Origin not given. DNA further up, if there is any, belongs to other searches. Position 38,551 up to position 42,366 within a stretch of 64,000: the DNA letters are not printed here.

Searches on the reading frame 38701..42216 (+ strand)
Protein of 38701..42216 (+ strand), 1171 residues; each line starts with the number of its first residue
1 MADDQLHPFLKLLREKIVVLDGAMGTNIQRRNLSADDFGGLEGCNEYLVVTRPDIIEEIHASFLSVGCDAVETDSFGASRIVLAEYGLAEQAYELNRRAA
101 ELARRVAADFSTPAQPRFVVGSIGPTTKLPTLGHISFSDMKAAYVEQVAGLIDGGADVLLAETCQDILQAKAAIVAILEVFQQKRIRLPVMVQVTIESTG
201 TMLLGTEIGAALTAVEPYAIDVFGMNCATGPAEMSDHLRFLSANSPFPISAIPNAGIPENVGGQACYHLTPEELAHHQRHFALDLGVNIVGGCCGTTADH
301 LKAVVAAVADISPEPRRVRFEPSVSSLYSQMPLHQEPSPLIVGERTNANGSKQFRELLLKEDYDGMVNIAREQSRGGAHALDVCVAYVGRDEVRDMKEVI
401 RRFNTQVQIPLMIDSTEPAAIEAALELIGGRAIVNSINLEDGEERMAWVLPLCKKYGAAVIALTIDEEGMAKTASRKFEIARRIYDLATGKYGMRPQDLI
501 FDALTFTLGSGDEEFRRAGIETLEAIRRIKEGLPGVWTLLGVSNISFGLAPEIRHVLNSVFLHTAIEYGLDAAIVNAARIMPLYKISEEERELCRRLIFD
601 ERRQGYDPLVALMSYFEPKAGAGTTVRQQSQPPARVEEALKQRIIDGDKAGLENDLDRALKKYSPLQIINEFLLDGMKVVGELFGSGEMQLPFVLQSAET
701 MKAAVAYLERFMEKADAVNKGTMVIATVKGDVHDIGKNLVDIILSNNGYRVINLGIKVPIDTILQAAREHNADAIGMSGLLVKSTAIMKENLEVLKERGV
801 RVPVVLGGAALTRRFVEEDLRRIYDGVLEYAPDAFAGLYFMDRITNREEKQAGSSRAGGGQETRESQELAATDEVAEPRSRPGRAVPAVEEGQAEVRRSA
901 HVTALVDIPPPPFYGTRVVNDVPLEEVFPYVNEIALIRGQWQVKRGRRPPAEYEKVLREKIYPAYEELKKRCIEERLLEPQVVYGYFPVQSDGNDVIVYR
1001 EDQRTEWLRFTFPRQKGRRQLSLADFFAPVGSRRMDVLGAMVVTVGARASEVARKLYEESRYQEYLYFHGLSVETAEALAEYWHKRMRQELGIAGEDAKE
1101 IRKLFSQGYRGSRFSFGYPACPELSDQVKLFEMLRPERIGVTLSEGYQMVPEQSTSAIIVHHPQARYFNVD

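Call 6: search_protein_families(library=pfam, proteins=[window:38701-42216:+], max_evalue=0.001)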
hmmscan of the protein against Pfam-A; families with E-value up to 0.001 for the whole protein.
window:38701-42216:+ (1171 aa): 6 families
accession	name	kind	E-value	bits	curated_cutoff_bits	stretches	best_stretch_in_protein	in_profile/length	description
PF02574.22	S-methyl_trans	-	1.6e-84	284.6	22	1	18-308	1-283/283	Homocysteine S-methyltransferase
PF02965.22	Met_synt_B12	-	1e-43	150.2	25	1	958-1170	37-257/273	Vitamin B12 dependent methionine synthase, activation domain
PF00809.28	Pterin_bind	-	1.3e-42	146.5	25.5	1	343-576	1-244/244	Pterin binding enzyme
PF02310.24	B12-binding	-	6.8e-24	84.5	32.1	1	722-838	2-120/121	B12 binding domain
PF02607.22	B12-binding_2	-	1e-23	83.7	23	1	636-709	1-74/74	B12 binding domain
PF03599.22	CdhD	-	3.5e-05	23.2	24.8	1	379-512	68-185/387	CO dehydrogenase/acetyl-CoA synthase delta subunit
